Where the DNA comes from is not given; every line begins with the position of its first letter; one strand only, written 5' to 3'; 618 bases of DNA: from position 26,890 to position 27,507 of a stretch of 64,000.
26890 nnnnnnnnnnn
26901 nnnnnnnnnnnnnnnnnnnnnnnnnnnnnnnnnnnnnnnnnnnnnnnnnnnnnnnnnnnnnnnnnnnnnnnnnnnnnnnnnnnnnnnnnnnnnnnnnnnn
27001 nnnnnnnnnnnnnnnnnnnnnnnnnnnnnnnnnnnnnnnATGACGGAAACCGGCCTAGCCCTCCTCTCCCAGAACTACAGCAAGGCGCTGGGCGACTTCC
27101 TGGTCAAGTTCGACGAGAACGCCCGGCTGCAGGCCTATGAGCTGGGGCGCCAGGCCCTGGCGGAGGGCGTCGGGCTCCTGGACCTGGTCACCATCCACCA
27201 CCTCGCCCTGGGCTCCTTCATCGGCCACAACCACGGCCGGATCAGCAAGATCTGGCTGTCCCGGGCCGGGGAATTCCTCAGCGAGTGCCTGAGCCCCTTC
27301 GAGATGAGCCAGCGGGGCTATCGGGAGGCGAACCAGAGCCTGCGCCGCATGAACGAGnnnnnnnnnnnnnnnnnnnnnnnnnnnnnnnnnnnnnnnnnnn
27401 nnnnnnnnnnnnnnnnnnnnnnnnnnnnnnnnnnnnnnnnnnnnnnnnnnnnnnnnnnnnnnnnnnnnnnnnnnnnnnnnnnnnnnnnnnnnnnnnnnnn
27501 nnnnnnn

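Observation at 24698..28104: Complete Gram-negative stressosome operon with a heme-globin RsbR and a histidine-kinase output in place of RsbU/sigma-B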

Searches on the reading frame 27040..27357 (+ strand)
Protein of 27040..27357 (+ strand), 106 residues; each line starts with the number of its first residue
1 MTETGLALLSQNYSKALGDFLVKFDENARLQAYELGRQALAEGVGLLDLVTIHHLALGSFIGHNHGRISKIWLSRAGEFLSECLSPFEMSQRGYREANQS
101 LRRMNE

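Call 34: find_related_loci(query=A3, collection=metagenome_contigs, flank=7000)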
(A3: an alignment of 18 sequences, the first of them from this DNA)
Query A3 (106 aa) in metagenome_contigs; peptide patterns used: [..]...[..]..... (x = any residue, [..] = any of these).
600 stretches matched a pattern (row limit reached: there are more); 539 encode a relative of the query (tblastn E <= 1e-3); the best 80 are kept; 80 distinct loci.
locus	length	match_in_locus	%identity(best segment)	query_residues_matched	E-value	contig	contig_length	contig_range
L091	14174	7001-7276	53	9-105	1e-27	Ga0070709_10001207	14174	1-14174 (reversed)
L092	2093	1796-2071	53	9-105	4e-27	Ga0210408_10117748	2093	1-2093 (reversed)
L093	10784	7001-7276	52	9-105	6e-27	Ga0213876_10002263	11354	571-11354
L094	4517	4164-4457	46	9-106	3e-26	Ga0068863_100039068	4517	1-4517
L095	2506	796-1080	51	7-106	1e-25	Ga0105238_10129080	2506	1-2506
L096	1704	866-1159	48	9-106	1e-25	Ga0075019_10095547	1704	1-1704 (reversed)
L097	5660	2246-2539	46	9-106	2e-25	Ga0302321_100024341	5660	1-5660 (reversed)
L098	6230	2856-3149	48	9-106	5e-25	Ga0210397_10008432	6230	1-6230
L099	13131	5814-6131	48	1-106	2e-24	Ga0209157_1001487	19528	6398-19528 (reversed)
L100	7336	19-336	48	1-106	2e-24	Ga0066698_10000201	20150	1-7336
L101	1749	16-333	45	2-106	2e-24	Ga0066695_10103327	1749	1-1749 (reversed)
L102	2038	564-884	46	1-106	3e-24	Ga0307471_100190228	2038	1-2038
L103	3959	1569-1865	46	9-106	5e-24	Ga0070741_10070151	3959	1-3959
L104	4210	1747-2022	49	11-106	5e-24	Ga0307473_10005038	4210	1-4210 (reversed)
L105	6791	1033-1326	49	9-105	5e-24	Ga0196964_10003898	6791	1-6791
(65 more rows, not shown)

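Call 35: search_solved_structures(query=A3, max_evalue=10, show_alignments=2)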
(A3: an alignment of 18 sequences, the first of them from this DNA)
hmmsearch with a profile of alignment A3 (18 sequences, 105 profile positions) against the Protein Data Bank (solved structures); distinct sequences matched with E-value up to 10: 5.
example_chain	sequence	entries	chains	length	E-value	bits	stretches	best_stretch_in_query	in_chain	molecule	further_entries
2j70_A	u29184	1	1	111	5.7e-05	26.6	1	5-90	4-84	PHOSPHOSERINE PHOSPHATASE RSBU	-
1w53_A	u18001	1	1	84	8.9e-05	26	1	5-81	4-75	PHOSPHOSERINE PHOSPHATASE RSBU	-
2j6z_A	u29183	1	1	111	9.7e-05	25.8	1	5-89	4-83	PHOSPHOSERINE PHOSPHATASE RSBU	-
2j6y_A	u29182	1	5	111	0.00079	22.9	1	5-89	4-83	PHOSPHOSERINE PHOSPHATASE RSBU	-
11gy_B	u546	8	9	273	1.1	12.8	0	6-46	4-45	G2/mitotic-specific cyclin-B1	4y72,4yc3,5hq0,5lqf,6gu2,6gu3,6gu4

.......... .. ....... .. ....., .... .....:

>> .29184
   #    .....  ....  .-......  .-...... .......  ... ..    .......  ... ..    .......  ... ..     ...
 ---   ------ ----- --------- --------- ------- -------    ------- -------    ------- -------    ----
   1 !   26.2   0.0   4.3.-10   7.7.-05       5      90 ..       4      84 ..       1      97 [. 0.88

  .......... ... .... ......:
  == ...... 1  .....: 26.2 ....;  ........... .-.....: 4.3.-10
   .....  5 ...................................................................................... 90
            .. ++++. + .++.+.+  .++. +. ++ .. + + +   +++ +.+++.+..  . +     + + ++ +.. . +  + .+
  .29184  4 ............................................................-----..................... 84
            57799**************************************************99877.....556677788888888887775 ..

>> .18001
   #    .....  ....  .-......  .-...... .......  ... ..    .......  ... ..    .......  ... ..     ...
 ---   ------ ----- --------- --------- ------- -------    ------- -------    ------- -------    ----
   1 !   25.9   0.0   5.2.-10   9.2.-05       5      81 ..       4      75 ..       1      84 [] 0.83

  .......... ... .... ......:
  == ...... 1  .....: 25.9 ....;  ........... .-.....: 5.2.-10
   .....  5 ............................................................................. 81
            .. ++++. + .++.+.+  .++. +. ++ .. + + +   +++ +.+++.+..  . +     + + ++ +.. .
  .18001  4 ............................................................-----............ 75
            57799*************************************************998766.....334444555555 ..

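Call 64: predict_structure(alignment_id=A3)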
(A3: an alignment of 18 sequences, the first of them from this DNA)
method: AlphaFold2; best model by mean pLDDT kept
length: 106 residues; sequences in the alignment: 18
mean_pLDDT: 90.1   pTM: 0.75
mean pLDDT of the five models: 90.1, 89.9, 89.5, 86.9, 85.2
residues with pLDDT >= 90: 63; 70-90: 43; 50-70: 0; < 50: 0
segments of 3 or more residues with pLDDT < 50: none
pLDDT, mean of each block of 10 residues (from residue 1): 88 95 94 93 91 93 84 92 85 87 87
secondary structure, 60 per line:
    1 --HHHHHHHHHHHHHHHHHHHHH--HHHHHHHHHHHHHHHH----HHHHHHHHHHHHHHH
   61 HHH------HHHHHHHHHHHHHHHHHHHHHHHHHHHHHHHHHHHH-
elements in order: H3-23 H26-41 H46-63 H70-105

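Call 67: fold_search(model_id=the predicted structure, library=pdb)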
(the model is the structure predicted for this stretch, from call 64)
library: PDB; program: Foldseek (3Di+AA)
matches with E <= 10: 283; with E <= 0.001: 0
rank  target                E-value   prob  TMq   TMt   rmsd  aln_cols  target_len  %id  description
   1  6xr2_D                8.5e-02  0.87  0.35  0.26   8.4       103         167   19  Computationally designed right-handed alpha/alpha homotrimeric toroid with 3 repeats per subunit (released 2021-07-14)
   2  6xr2_C                1.2e-01  0.72  0.35  0.25   8.9       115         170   19  Computationally designed right-handed alpha/alpha homotrimeric toroid with 3 repeats per subunit (released 2021-07-14)
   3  1vke_B                5.0e-01  0.69  0.41  0.43   4.0        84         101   20  Crystal structure of carboxymuconolactone decarboxylase family protein possibly involved in antioxidative response (TM (released 2004-06-08)
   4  2lch_MODEL_1_A        5.7e-01  0.54  0.38  0.36  10.5        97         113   15  Solution NMR Structure of a Protein With a Redesigned Hydrophobic Core, Northeast Structural Genomics Consorti (released 2011-05-25)
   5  1vke_D                6.0e-01  0.66  0.42  0.44   3.9        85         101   19  Crystal structure of carboxymuconolactone decarboxylase family protein possibly involved in antioxidative response (TM (released 2004-06-08)
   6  6xr2_E                6.4e-01  0.60  0.43  0.31   6.0       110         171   25  Computationally designed right-handed alpha/alpha homotrimeric toroid with 3 repeats per subunit (released 2021-07-14)
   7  1vke_C                7.5e-01  0.54  0.41  0.42   3.9        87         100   18  Crystal structure of carboxymuconolactone decarboxylase family protein possibly involved in antioxidative response (TM (released 2004-06-08)
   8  1vke_A                8.0e-01  0.51  0.40  0.37   4.1        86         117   20  Crystal structure of carboxymuconolactone decarboxylase family protein possibly involved in antioxidative response (TM (released 2004-06-08)
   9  8kc4                  9.0e-01  0.47  0.38  0.30   4.8        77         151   13  De novo design protein -NA05 (released 2024-08-07)
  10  3zta                  9.5e-01  0.82  0.60  0.48   5.5       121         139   13  The bacterial stressosome: a modular system that has been adapted to control secondary messenger signaling (released 2012-02-22)
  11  9k7w_D                9.5e-01  0.75  0.48  0.53   4.2        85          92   10  Crystal structure of designed nickel-induced homotrimer C3-Ni1-HH*3-18 (released 2025-10-29)
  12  1p8c_B                9.5e-01  0.51  0.40  0.38   4.0        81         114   20  Crystal structure of TM1620 (APC4843) from Thermotoga maritima (released 2003-09-23)
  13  9k7w_E                9.5e-01  0.44  0.38  0.43   5.4        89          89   15  Crystal structure of designed nickel-induced homotrimer C3-Ni1-HH*3-18 (released 2025-10-29)
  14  9k7w_A                9.5e-01  0.38  0.36  0.41   6.9        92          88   21  Crystal structure of designed nickel-induced homotrimer C3-Ni1-HH*3-18 (released 2025-10-29)
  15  8e12_B                9.5e-01  0.25  0.33  0.25   9.3       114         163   19  Homotrimeric variant of tcTRP9, BGL14 (released 2023-04-12)
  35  1w53                  1.9e+00  0.57  0.51  0.62   5.2        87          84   17  Kinase recruitment domain of the stress phosphatase RsbU (released 2004-08-05)
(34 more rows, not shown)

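Call 86: search_protein_representatives(protein=window:27040-27357:+)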
Query: 106 residues. Proteins with E-value up to 0.001 (for the whole library): 1342; up to 1e-10: 347; up to 1e-30: 0. The best 150 are listed.
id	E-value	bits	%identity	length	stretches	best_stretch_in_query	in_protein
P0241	6.2e-22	93.9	31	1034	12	61-98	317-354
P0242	1.4e-18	83.1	51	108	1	11-101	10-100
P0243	2.0e-18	82.6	37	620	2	24-106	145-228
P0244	2.2e-18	82.5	47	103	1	6-105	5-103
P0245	3.0e-18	82.1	47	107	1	9-105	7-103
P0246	4.2e-18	81.6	50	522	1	6-106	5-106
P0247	4.9e-18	81.4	47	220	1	9-106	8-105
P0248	8.7e-18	80.6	48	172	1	10-104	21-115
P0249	1.7e-17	79.7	46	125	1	5-105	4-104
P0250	2.7e-17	79.0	49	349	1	6-106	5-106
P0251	3.3e-17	78.7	47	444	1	9-106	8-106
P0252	5.3e-17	78.1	49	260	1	12-106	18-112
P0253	6.2e-17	77.9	47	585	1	9-105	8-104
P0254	6.3e-17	77.8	49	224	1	8-105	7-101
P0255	6.7e-17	77.8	49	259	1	9-105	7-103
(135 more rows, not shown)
